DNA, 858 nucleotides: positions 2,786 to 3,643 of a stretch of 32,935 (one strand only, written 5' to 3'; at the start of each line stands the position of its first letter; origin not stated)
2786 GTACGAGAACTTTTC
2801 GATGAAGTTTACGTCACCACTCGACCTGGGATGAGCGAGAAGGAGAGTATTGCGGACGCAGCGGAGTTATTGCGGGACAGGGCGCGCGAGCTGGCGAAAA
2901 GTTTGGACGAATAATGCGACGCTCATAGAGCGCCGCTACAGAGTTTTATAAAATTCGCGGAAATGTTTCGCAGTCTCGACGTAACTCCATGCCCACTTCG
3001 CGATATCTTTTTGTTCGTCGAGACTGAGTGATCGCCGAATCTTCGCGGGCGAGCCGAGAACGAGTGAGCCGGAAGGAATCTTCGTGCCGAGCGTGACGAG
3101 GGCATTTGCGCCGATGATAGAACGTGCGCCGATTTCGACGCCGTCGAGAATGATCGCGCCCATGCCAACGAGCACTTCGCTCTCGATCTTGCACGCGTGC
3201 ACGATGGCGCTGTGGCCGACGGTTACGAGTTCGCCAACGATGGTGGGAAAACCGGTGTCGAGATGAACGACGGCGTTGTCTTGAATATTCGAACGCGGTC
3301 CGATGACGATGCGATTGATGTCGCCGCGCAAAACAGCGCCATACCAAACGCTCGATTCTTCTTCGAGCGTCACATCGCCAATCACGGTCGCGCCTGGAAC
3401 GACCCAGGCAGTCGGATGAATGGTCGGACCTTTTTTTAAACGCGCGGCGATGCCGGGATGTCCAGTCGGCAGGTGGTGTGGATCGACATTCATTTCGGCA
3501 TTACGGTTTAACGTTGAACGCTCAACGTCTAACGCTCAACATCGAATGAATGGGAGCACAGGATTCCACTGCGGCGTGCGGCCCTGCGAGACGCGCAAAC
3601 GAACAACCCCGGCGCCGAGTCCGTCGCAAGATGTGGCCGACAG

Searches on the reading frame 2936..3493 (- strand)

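Call 46: search_protein_families(library=pfam, proteins=[window:2936-3493:-], max_evalue=0.001)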
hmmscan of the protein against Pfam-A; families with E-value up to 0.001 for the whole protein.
window:2936-3493:- (185 aa): 3 families
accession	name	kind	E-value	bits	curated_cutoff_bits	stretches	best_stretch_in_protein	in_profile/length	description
PF00132.30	Hexapep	-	1.7e-14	53.2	27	1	101-134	2-35/36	Bacterial transferase hexapeptide (six repeats)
PF25084.1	LbH_EIF2B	-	1.5e-06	28.6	54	1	66-145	14-93/105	EIF2B subunit epsilon LbH domain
PF14602.12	Hexapep_2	-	0.00046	20.3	27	1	102-134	3-33/34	Hexapeptide repeat of succinyl-transferase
